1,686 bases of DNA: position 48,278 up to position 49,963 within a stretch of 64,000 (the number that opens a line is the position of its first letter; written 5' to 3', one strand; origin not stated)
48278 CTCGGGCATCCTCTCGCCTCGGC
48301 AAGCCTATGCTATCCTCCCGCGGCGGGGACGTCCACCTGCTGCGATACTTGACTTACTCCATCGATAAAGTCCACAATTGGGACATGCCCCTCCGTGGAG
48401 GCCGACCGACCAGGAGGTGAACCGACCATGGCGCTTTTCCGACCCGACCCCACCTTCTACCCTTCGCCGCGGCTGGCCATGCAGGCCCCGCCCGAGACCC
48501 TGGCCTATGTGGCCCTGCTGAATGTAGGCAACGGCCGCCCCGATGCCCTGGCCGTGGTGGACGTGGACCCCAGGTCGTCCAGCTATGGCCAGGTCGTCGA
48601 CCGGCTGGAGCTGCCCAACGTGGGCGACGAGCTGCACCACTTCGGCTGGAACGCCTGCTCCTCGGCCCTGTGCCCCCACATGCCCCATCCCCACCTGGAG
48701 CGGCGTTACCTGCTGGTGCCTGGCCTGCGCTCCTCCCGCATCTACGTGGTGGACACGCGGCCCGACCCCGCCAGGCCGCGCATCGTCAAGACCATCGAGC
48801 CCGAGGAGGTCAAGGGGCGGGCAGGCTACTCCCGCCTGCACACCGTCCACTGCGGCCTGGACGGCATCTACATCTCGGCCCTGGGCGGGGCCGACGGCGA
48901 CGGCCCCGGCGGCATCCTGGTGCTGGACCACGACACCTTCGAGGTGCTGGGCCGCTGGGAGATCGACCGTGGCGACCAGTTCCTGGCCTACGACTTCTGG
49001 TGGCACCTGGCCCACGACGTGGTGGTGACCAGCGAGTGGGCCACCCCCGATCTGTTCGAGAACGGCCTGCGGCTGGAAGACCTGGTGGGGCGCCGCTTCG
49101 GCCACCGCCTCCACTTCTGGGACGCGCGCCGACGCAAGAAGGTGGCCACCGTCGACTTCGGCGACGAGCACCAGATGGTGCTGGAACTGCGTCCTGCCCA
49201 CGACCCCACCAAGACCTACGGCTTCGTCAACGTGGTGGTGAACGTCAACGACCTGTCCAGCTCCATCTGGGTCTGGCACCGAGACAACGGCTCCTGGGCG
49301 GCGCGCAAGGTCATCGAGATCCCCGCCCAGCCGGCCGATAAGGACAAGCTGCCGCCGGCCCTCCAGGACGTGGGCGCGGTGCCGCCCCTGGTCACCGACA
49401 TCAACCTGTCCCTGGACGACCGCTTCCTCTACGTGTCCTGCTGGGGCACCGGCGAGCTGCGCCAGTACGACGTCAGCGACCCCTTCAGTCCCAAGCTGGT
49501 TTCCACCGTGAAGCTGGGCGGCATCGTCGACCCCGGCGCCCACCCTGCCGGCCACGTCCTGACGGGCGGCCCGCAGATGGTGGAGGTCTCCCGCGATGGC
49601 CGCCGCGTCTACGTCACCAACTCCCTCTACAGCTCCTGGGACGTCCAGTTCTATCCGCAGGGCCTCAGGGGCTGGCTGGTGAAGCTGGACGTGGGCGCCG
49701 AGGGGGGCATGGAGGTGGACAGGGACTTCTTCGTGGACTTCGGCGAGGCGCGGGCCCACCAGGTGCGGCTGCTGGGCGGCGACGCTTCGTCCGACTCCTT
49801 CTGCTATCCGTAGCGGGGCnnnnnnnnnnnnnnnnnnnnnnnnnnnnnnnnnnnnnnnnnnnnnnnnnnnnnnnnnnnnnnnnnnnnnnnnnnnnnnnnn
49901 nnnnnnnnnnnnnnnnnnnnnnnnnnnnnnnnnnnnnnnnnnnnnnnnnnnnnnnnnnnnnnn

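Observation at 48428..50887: SBP56 (methanethiol-oxidase-like) gene coupled to a His-Gly-rich membrane protein, followed by about 400 nt of non-coding, GC-repetitive DNA with a weak terminator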

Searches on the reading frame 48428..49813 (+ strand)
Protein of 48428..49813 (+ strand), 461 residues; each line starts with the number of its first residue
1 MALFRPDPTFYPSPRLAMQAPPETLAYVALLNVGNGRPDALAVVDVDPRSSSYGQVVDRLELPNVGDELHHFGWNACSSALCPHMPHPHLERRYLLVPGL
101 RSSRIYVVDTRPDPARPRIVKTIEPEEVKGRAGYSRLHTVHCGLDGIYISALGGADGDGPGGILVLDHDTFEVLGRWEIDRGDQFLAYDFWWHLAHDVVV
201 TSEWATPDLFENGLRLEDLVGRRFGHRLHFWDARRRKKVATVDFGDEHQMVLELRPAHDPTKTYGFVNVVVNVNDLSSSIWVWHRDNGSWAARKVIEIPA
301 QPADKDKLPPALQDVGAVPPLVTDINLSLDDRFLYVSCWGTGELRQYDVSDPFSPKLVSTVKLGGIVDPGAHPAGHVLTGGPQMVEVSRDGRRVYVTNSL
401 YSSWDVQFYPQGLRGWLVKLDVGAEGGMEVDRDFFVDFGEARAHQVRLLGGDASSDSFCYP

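Call 5: search_protein_families(library=pfam, proteins=[window:48428-49813:+], max_evalue=0.01)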
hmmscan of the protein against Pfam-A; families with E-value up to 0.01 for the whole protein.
window:48428-49813:+ (461 aa): 2 families
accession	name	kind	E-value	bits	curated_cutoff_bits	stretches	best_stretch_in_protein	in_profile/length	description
PF05694.17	SBP56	-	1.4e-196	654.1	34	1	5-459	2-453/453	56kDa selenium binding protein (SBP56)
PF10282.15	Lactonase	-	0.00076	19.2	21.7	0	273-365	208-290/344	Lactonase, 7-bladed beta-propeller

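Call 6: search_protein_families(library=ncbifam, proteins=[window:48428-49813:+], max_evalue=0.1)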
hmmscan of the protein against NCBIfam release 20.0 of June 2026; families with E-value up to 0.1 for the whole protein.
window:48428-49813:+ (461 aa): 1 family
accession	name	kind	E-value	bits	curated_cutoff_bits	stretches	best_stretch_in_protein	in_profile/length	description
NF052453.1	MthilOxMtoX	equivalog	7.3e-34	116.9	650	1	34-448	33-400/408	methanethiol oxidase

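Call 45: search_solved_structures(query=window:48428-49810:+, max_evalue=0.001, show_alignments=2)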
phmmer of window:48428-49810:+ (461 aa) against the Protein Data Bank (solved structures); distinct sequences matched with E-value up to 0.001: 1.
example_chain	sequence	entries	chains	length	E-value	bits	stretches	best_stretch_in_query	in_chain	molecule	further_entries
2ece_A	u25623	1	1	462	7.6e-219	730.7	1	4-461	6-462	462aa long hypothetical selenium-binding protein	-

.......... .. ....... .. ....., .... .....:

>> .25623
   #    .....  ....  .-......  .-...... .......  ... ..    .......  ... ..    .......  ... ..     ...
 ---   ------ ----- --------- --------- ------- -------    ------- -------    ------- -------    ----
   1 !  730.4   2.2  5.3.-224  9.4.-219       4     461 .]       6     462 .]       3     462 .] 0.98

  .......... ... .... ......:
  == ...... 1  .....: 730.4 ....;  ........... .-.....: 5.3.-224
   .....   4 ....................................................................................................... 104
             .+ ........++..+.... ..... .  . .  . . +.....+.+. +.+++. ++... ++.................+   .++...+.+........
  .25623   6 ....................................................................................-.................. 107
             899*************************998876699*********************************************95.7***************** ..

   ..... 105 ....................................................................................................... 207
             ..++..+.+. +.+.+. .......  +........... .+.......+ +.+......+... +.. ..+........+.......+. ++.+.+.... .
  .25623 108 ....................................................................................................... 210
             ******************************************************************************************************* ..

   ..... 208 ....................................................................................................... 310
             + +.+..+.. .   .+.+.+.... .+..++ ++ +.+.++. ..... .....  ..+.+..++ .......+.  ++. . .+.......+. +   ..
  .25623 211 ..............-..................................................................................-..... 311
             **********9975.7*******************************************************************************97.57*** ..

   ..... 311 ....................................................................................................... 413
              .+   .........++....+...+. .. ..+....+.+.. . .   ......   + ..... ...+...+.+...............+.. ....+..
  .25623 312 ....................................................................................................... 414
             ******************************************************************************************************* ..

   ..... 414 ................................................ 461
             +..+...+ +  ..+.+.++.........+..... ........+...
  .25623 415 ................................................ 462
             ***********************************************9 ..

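Call 68: search_dna_similar(query=window:48428-49810:+, collection=plasmids, mode=protein, max_evalue=1e-10, max_rows=30, rows=spread)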
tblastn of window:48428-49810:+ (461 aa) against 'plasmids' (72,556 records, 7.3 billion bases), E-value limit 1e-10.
Records with a match: 77; places in all: 77; records where one place covers at least 80% of the query: 74.
Best place of each record, by identity: 60-80% 39; <60% 38.
By first word of the organism name: Sinorhizobium 15; Ensifer 9; Azospirillum 6; Rhizobium 6; Phaeobacter 6; Skermanella 3; Caballeronia 2; Cupriavidus 2; Streptomyces 2; Natrinema 2; and 20 more.
By predicted mobility (MOB-suite, as given by PLSDB): non-mobilizable 53; conjugative 17; mobilizable 7.
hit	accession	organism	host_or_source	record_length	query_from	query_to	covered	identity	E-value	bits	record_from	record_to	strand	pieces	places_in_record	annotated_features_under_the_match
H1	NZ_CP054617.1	Azospirillum oryzae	cell culture,soil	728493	1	461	100%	67.4%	0e+0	636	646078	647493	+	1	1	selenium-binding family protein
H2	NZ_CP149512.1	Pararhizobium sp. A13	Aeschynomene indica,cell ...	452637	1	461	100%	66.2%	0e+0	627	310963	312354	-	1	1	selenium-binding family protein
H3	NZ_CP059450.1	Azospirillum brasilense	Prokaryotes,soil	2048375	1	461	100%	66.1%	0e+0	632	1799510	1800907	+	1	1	none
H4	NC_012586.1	Sinorhizobium fredii NGR234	-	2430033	1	461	100%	65.5%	0e+0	625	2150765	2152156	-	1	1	record has no annotation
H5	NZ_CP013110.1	Sinorhizobium americanum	Vachellia farnesiana,cell culture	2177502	1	461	100%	65.3%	0e+0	627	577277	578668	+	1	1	record has no annotation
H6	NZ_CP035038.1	Sinorhizobium fredii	single cell,soil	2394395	1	461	100%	65.3%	0e+0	626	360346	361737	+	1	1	none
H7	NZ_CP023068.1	Sinorhizobium sojae CCBAU 05684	G.max,nodule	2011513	1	461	100%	65.1%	0e+0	629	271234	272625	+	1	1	record has no annotation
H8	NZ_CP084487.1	Ensifer adhaerens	cellculture,soil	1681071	1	461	100%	65.1%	0e+0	626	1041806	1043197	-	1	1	none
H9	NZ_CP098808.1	Ensifer adhaerens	whole organism,soil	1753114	1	461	100%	64.9%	0e+0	624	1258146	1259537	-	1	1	none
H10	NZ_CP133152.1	Sinorhizobium chiapasense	Acaciella angustissima,cell culture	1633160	1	461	100%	64.7%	0e+0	625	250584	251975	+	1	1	none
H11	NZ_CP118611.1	Ensifer adhaerens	Pure isolate,Rhizosphere of Cyperus ...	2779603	1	461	100%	64.7%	0e+0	621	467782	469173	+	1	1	none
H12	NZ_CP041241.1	Sinorhizobium mexicanum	Acaciella angustissima,cell culture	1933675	1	461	100%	64.0%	0e+0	621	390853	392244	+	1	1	none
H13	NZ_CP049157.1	Caballeronia sp. SBC1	whole organism,soil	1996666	1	457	99%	64.6%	0e+0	593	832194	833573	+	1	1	none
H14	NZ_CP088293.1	Phyllobacterium sp. T1018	Melilotus albus,Cell culture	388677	1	461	100%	63.8%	0e+0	620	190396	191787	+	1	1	selenium-binding family protein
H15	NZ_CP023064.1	Sinorhizobium sp. CCBAU 05631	G.max,nodule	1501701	1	451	98%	64.5%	0e+0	602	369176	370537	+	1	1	record has no annotation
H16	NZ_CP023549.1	Rhodobacter sp. CZR27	cell culture,paddy soil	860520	4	461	99%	59.4%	5e-167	528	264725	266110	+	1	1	selenium-binding protein SBP56-related protein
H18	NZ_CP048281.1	Rhizobium leguminosarum bv. viciae 248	Fava bean,whole organism,nodules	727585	5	461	99%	59.2%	5e-175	551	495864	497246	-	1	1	selenium-binding protein SBP56-related protein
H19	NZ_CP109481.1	Streptomyces sp. NBC_01450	-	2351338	7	460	98%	58.1%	5e-157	499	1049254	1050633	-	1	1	none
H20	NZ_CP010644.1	Phaeobacter piscinae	cell culture,fish aquaculture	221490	4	461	99%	55.1%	1e-163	518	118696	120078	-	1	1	selenium-binding protein SBP56-related protein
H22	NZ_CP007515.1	Rubrobacter radiotolerans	-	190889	11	456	97%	50.5%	6e-118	387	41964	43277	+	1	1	selenium-binding family protein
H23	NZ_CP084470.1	Natrinema salinisoli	cell culture,saline soil sediment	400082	11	456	97%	44.8%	2e-94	319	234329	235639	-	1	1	selenium-binding family protein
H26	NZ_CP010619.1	Phaeobacter inhibens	cell culture,cleaning system aquaculture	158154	11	456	97%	42.5%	2e-102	342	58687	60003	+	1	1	selenium-binding family protein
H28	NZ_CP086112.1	Skermanella rosea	single cell,hydrocarbon-contaminated ...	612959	23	407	84%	30.4%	4e-24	113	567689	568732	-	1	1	selenium-binding protein SBP56-related protein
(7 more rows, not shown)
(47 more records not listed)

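Call 70: get_annotated_region(hit=H1, flank=4000)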
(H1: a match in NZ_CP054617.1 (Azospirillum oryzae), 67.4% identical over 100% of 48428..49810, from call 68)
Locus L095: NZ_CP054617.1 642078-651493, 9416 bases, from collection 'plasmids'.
description: Azospirillum oryzae strain KACC 14407 plasmid unnamed3, complete sequence
organism: Azospirillum oryzae (NCBI taxid 286727)
taxonomy: Bacteria; Pseudomonadota; Alphaproteobacteria; Rhodospirillales; Azospirillaceae; Azospirillum; Azospirillum oryzae
host: -; source: cell culture,soil; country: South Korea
typing (MOB-suite, as given by PLSDB): non-mobilizable
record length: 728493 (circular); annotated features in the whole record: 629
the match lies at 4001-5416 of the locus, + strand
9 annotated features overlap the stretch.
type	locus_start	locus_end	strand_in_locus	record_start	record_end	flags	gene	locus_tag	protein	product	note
CDS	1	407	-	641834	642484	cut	-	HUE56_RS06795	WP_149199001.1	DUF1345 domain-containing protein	-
CDS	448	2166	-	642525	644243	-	-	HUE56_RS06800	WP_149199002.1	VTT domain-containing protein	-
CDS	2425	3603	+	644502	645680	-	-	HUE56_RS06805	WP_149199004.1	acyl-CoA dehydrogenase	-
CDS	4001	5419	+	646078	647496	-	-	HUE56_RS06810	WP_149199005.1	selenium-binding family protein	-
CDS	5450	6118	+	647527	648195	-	-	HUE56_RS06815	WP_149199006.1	hypothetical protein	-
CDS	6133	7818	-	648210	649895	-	-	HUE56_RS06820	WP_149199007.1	HAMP domain-containing methyl-accepting chemotaxis protein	GO:0006935 - chemotaxis [Evidence IEA]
CDS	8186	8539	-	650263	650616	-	-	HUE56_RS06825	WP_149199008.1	DUF6867 family protein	-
CDS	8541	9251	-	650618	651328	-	-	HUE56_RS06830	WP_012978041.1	ABC transporter ATP-binding protein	-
CDS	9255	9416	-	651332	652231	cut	-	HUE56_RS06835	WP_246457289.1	ABC transporter ATP-binding protein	-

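Call 71: get_annotated_region(hit=H14, flank=4000)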
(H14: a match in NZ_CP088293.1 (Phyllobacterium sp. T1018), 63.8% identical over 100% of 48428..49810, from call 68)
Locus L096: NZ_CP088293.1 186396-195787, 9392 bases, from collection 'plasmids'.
description: Phyllobacterium sp. T1018 plasmid pPT1018, complete sequence
organism: Phyllobacterium sp. T1018 (NCBI taxid 555316)
taxonomy: Bacteria; Pseudomonadota; Alphaproteobacteria; Hyphomicrobiales; Phyllobacteriaceae; Phyllobacterium; Phyllobacterium sp. T1018
host: -; source: Melilotus albus,Cell culture; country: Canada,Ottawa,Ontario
typing (MOB-suite, as given by PLSDB): non-mobilizable
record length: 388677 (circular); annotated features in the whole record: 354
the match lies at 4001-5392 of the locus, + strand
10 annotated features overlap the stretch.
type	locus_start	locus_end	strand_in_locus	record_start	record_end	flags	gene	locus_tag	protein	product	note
CDS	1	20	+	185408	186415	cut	-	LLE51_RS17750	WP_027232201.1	AI-2E family transporter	-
CDS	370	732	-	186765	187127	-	-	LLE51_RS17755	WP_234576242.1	hypothetical protein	-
CDS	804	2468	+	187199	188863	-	-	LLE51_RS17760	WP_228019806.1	dihydroxyacetone kinase subunit DhaK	GO:0006071 - glycerol metabolic process [Evidence IEA]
CDS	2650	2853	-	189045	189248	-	-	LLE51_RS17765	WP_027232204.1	hypothetical protein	-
CDS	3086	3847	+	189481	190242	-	-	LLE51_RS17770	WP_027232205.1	ABC transporter substrate-binding protein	-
CDS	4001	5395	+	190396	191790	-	-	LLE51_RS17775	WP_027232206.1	selenium-binding family protein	-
CDS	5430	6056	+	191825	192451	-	-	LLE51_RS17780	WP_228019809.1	hypothetical protein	-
CDS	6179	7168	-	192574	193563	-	-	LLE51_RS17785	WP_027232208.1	sugar-binding protein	-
CDS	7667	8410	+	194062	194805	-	-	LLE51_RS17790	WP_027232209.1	ATP-binding cassette domain-containing protein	-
CDS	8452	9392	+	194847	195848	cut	-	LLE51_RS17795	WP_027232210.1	ABC transporter permease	GO:0008643 - carbohydrate transport [Evidence IEA]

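Call 72: get_annotated_region(hit=H18, flank=4000)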
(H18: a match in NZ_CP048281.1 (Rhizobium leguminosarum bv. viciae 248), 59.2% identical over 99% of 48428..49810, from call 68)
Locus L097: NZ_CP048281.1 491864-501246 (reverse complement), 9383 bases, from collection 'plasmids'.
description: Rhizobium leguminosarum bv. viciae 248 plasmid pRle248e, complete sequence
organism: Rhizobium leguminosarum bv. viciae 248 (NCBI taxid 936136)
taxonomy: Bacteria; Pseudomonadota; Alphaproteobacteria; Hyphomicrobiales; Rhizobiaceae; Rhizobium; Rhizobium leguminosarum; Rhizobium leguminosarum bv. viciae 248
host: -; source: Fava bean,whole organism,nodules; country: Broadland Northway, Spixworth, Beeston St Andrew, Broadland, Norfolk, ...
typing (MOB-suite, as given by PLSDB): non-mobilizable
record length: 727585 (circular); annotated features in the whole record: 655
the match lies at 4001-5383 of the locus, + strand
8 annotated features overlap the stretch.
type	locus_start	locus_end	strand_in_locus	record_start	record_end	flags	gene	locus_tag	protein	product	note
CDS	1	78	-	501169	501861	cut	-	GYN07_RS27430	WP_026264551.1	FadR/GntR family transcriptional regulator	-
CDS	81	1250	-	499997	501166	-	-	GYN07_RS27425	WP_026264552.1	mandelate racemase/muconate lactonizing enzyme family protein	-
CDS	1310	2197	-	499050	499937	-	-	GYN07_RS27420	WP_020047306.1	sugar phosphate isomerase/epimerase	-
CDS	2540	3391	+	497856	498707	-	-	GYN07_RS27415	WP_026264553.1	sugar phosphate isomerase/epimerase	-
CDS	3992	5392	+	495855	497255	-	-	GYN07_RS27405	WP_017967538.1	selenium-binding protein SBP56-related protein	-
CDS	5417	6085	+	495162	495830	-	-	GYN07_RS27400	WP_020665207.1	hypothetical protein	-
CDS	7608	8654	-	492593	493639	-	ugpC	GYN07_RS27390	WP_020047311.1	sn-glycerol-3-phosphate ABC transporter ATP-binding protein UgpC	-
CDS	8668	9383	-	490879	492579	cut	-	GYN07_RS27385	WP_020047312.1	beta-fructofuranosidase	-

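Call 76: get_annotated_region(hit=H20, flank=3000)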
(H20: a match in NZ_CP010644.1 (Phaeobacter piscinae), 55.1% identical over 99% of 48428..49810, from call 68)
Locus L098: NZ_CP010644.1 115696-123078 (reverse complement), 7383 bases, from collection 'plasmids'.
description: Phaeobacter piscinae strain P36 plasmid pP36_a, complete sequence
organism: Phaeobacter piscinae (NCBI taxid 1580596)
taxonomy: Bacteria; Pseudomonadota; Alphaproteobacteria; Rhodobacterales; Roseobacteraceae; Phaeobacter; Phaeobacter piscinae
host: -; source: cell culture,fish aquaculture; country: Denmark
typing (MOB-suite, as given by PLSDB): non-mobilizable; replicon rep_cluster_377
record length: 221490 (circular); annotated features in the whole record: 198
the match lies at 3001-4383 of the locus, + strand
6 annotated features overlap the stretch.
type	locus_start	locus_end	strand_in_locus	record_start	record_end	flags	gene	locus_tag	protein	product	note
CDS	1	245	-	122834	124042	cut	-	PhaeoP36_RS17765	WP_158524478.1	ester cyclase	GO:0030638 - polyketide metabolic process [Evidence IEA]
CDS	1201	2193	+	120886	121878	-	-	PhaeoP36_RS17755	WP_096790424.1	nuclear transport factor 2 family protein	-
CDS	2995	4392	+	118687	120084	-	-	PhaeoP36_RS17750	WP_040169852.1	selenium-binding protein SBP56-related protein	-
CDS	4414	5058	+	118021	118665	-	-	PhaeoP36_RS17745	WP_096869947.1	hypothetical protein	-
CDS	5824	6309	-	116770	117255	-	-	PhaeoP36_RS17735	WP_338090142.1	DUF995 domain-containing protein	-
CDS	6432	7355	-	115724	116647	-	-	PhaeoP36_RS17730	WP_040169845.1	calcium-binding protein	-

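Call 77: get_annotated_region(hit=H22, flank=3000)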
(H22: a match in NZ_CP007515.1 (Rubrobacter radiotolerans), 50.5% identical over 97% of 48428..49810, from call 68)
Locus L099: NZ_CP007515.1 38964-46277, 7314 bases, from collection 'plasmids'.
description: Rubrobacter radiotolerans strain RSPS-4 plasmid 1, complete sequence
organism: Rubrobacter radiotolerans (NCBI taxid 42256)
taxonomy: Bacteria; Actinomycetota; Rubrobacteria; Rubrobacterales; Rubrobacteraceae; Rubrobacter; Rubrobacter radiotolerans
host: -; source: -; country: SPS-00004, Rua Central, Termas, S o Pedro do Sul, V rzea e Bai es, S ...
typing (MOB-suite, as given by PLSDB): non-mobilizable; replicon rep_cluster_201
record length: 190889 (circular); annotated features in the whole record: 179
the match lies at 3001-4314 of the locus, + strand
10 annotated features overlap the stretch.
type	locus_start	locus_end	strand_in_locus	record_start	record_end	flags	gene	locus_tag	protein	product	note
CDS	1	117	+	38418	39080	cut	-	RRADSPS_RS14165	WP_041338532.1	hypothetical protein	-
CDS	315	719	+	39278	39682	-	-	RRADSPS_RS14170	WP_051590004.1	hypothetical protein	-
CDS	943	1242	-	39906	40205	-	-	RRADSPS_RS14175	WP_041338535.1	DUF1622 domain-containing protein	-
CDS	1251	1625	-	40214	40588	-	-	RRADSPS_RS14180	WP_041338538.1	DUF1622 domain-containing protein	-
CDS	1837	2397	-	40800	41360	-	-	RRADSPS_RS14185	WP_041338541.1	dihydrofolate reductase family protein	-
CDS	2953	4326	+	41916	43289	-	-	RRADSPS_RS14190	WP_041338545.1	selenium-binding family protein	-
CDS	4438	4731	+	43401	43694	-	-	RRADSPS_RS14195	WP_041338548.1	hypothetical protein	-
CDS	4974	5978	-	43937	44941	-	-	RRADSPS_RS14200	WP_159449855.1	PucR family transcriptional regulator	-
CDS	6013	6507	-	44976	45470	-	-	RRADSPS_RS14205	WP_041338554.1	PucR family transcriptional regulator ligand-binding domain-containing protein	-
CDS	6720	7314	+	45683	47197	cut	-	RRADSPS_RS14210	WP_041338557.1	CoA-acylating methylmalonate-semialdehyde dehydrogenase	-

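Call 78: get_annotated_region(hit=H23, flank=3000)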
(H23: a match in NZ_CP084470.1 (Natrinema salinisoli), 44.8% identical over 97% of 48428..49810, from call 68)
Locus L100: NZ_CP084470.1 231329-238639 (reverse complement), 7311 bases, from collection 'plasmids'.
description: Natrinema salinisoli strain SLN56 plasmid unnamed1, complete sequence
organism: Natrinema salinisoli (NCBI taxid 2878535)
taxonomy: Archaea; Euryarchaeota; Halobacteria; Halobacteriales; Natrialbaceae; Natrinema; Natrinema salinisoli
host: -; source: cell culture,saline soil sediment; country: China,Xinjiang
typing (MOB-suite, as given by PLSDB): non-mobilizable; mating-pair formation MPF_T
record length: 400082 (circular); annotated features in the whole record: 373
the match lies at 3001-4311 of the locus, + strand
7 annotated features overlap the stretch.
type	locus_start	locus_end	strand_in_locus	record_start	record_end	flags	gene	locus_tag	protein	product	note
CDS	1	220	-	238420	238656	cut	-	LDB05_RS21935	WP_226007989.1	hypothetical protein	-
CDS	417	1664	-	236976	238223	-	-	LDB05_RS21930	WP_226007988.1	MFS transporter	GO:0055085 - transmembrane transport [Evidence IEA]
CDS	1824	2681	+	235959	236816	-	-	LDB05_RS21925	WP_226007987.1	transcriptional regulator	-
CDS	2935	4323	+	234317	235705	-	-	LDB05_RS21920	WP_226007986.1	selenium-binding family protein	-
CDS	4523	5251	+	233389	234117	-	-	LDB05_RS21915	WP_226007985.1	hypothetical protein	-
CDS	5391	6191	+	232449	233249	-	-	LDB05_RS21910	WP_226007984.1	alpha/beta hydrolase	-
CDS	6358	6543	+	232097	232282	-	-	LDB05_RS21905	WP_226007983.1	hypothetical protein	-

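Call 79: get_annotated_region(hit=H26, flank=3000)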
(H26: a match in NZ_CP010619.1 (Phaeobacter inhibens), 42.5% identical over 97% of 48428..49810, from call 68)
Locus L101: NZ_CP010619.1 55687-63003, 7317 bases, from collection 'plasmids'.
description: Phaeobacter inhibens strain P30 isolate M4-3.1A plasmid pP30_b, complete sequence
organism: Phaeobacter inhibens (NCBI taxid 221822)
taxonomy: Bacteria; Pseudomonadota; Alphaproteobacteria; Rhodobacterales; Roseobacteraceae; Phaeobacter; Phaeobacter inhibens
host: -; source: cell culture,cleaning system aquaculture; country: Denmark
typing (MOB-suite, as given by PLSDB): conjugative; replicon rep_cluster_579; relaxase MOBP; mating-pair formation MPF_T
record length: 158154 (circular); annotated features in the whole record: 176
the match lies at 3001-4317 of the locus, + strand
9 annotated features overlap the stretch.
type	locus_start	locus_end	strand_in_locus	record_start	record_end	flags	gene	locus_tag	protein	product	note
CDS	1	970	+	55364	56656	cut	-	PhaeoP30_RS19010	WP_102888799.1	TRAP transporter large permease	GO:0008643 - carbohydrate transport [Evidence IEA]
CDS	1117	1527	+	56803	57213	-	-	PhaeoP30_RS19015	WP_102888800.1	universal stress protein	-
CDS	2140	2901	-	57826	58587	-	-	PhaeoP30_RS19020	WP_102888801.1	IclR family transcriptional regulator C-terminal domain-containing protein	-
CDS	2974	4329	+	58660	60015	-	-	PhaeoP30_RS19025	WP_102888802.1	selenium-binding family protein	-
CDS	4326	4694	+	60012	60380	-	-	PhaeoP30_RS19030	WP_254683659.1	2Fe-2S iron-sulfur cluster-binding protein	-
CDS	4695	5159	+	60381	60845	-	-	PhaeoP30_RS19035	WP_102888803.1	CoA-binding protein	-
CDS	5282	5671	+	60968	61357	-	-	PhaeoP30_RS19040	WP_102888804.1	rhodanese-like domain-containing protein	-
CDS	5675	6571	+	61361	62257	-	-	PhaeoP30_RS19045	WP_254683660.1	MBL fold metallo-hydrolase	-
CDS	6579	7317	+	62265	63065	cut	-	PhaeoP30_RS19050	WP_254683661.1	enoyl-CoA hydratase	-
